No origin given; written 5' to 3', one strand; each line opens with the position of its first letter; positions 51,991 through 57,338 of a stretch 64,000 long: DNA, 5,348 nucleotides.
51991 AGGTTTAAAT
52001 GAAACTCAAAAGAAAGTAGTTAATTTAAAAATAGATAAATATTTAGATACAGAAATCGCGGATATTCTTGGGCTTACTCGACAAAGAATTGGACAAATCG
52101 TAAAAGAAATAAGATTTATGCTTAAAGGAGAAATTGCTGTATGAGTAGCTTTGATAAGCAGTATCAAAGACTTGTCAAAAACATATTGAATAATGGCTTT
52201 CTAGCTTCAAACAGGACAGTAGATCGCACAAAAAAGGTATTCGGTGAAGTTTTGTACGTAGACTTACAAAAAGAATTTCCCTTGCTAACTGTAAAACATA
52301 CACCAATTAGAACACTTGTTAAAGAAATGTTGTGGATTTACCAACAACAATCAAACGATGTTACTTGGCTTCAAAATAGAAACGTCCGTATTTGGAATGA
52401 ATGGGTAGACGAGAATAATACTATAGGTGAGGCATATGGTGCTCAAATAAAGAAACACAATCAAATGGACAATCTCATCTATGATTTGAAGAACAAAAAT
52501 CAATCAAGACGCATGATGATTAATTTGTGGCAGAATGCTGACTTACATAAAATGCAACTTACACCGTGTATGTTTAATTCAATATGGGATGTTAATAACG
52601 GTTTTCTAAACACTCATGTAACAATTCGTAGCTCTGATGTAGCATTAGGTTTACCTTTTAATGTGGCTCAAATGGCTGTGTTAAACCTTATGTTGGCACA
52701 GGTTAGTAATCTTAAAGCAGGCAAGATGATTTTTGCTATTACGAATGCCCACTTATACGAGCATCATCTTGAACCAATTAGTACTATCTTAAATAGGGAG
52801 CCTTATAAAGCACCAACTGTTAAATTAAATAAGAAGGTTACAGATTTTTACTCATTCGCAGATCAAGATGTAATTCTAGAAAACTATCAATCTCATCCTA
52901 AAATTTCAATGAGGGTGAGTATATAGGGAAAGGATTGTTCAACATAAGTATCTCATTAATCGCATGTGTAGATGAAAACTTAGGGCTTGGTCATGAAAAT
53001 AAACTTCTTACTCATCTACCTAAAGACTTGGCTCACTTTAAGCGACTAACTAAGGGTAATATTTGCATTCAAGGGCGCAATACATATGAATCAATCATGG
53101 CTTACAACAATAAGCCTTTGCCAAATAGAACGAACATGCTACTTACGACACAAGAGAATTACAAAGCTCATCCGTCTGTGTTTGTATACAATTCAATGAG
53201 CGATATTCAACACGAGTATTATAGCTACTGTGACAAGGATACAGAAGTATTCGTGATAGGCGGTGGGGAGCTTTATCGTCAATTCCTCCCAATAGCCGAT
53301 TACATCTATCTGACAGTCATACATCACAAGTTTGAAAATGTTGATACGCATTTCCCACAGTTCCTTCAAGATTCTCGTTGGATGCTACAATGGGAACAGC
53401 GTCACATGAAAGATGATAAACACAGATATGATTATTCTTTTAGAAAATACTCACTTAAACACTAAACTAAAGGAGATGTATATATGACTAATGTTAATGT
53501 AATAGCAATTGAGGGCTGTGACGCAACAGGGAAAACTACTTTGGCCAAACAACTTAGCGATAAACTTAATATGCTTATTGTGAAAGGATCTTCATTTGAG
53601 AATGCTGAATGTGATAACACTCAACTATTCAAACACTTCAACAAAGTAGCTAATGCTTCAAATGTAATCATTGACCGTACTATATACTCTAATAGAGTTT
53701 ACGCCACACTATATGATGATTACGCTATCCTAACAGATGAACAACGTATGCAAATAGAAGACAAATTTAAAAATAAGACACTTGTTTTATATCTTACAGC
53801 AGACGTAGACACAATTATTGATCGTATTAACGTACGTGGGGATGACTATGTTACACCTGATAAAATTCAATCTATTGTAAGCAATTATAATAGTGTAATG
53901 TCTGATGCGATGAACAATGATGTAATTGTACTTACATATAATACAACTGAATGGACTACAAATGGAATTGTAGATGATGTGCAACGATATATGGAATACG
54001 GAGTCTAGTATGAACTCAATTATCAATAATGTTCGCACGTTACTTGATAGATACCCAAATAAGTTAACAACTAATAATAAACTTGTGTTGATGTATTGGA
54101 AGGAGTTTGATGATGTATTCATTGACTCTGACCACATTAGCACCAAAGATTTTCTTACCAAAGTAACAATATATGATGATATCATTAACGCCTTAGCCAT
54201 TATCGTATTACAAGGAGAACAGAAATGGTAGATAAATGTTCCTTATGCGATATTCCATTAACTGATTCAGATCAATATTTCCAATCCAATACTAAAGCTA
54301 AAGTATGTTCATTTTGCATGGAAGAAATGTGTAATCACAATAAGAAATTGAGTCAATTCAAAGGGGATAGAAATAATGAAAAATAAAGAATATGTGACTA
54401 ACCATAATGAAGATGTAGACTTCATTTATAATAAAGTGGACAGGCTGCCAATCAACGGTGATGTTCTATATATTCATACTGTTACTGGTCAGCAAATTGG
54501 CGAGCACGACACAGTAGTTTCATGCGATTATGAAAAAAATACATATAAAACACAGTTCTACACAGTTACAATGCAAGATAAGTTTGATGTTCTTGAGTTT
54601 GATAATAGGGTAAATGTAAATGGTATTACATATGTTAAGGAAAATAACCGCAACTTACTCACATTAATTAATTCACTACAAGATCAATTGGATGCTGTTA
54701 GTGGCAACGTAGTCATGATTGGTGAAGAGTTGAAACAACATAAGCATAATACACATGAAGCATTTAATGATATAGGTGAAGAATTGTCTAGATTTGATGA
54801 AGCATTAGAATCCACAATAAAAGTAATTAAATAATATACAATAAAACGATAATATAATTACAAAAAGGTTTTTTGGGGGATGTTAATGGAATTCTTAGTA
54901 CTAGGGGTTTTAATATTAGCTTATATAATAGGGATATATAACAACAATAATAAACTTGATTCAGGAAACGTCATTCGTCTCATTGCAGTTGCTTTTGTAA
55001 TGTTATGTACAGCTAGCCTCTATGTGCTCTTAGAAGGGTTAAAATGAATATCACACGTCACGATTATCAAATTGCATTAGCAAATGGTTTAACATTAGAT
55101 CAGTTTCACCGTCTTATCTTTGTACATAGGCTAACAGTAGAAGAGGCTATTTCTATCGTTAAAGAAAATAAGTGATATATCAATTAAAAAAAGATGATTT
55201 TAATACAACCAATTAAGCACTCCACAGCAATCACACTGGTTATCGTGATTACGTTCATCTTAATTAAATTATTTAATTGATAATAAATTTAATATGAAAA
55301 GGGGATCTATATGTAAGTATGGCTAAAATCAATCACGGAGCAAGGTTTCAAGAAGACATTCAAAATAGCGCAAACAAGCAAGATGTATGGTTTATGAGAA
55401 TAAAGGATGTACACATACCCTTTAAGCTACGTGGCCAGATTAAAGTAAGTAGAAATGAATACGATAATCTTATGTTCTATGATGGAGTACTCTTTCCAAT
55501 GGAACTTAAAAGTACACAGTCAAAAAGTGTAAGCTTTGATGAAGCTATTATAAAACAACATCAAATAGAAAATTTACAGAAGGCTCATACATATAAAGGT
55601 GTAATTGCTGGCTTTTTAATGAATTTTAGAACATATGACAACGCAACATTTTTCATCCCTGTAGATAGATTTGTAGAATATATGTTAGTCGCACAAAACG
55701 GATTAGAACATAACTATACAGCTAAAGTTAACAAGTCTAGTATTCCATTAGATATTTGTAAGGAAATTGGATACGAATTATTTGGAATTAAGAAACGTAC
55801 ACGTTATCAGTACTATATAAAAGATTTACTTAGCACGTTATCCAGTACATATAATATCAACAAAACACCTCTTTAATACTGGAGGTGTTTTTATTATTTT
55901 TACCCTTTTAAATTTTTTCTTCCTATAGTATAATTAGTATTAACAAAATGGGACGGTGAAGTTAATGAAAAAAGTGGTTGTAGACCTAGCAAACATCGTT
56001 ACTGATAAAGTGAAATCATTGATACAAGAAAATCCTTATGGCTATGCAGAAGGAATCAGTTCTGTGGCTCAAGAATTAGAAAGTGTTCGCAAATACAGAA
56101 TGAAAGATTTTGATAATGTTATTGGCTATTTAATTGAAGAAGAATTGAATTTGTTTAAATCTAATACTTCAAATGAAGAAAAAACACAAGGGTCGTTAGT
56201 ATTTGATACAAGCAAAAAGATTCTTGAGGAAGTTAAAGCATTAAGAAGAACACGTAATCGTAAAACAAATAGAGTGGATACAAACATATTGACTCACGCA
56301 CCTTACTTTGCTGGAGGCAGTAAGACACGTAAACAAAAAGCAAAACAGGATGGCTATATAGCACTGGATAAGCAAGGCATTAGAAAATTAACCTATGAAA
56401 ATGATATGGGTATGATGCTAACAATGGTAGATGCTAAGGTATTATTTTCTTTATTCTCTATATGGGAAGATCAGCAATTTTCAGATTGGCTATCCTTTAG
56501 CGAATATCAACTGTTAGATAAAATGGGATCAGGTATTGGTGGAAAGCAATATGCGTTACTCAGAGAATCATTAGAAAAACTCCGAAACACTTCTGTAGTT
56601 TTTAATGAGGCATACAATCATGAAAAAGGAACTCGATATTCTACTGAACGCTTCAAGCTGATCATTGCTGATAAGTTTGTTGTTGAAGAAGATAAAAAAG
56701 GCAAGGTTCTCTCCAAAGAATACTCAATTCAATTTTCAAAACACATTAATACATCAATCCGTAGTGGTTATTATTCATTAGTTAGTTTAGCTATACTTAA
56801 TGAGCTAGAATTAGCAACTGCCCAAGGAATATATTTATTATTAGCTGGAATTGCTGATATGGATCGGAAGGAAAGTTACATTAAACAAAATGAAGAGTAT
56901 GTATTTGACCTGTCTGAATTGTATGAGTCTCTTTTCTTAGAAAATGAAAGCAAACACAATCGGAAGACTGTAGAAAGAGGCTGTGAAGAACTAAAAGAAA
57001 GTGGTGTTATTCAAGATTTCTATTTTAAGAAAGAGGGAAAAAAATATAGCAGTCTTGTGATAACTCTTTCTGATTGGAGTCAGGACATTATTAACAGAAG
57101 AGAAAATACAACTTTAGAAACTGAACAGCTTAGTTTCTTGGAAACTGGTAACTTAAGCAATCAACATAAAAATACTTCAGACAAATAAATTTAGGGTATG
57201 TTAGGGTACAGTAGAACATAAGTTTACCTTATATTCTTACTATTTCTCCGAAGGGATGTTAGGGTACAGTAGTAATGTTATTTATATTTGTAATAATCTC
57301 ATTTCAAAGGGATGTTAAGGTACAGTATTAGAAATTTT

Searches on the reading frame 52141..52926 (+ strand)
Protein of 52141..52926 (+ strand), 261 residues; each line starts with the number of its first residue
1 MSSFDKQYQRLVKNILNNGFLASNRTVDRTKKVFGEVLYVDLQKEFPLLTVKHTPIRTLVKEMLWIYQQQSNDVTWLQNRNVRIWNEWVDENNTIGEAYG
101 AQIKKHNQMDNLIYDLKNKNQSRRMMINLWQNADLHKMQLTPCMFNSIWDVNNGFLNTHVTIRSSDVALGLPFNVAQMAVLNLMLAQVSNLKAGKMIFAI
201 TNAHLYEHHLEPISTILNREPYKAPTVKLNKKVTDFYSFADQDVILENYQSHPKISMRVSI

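Call 86: search_protein_families(library=pfam, proteins=[window:52141-52926:+], max_evalue=0.001)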
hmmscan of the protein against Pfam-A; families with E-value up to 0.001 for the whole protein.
window:52141-52926:+ (261 aa): 1 family
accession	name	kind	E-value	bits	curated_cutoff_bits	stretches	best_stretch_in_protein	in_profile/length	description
PF00303.24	Thymidylat_synt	-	1.3e-82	277.4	24.3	1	6-260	1-265/266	Thymidylate synthase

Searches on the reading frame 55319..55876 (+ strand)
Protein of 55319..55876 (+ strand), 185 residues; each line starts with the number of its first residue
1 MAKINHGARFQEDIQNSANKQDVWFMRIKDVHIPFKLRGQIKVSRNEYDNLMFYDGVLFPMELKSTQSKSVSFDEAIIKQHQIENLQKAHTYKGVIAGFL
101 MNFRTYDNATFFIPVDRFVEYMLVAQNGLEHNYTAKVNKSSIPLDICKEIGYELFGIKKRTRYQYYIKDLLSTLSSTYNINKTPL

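Call 86: search_protein_families(library=pfam, proteins=[window:55319-55876:+], max_evalue=0.001)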
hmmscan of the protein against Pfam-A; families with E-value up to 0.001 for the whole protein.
window:55319-55876:+ (185 aa): 1 family
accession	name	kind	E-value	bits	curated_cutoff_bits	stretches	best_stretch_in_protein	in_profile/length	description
PF03838.20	RecU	-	8.8e-07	29.5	25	1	52-142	58-145/162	Recombination protein U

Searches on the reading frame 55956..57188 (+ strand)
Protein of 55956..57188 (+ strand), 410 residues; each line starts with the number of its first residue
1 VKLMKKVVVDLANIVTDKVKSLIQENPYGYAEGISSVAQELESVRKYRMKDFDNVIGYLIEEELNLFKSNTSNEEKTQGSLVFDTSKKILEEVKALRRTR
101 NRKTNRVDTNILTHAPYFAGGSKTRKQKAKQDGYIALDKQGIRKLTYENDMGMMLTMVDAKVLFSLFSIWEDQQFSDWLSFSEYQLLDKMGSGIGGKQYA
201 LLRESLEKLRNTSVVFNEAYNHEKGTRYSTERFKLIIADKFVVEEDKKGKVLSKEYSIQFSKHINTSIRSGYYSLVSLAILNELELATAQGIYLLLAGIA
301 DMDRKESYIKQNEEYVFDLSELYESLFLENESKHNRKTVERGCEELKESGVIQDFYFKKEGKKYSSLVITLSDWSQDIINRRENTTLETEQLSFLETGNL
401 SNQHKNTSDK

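Call 85: search_protein_families(library=pfam, proteins=[window:55956-57188:+], max_evalue=0.001)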
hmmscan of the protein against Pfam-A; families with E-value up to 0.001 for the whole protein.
window:55956-57188:+ (410 aa): 1 family
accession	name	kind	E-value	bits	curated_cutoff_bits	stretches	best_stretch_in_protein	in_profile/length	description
PF10134.15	RPA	-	1.7e-09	38.1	27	1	156-274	43-158/228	Replication initiator protein A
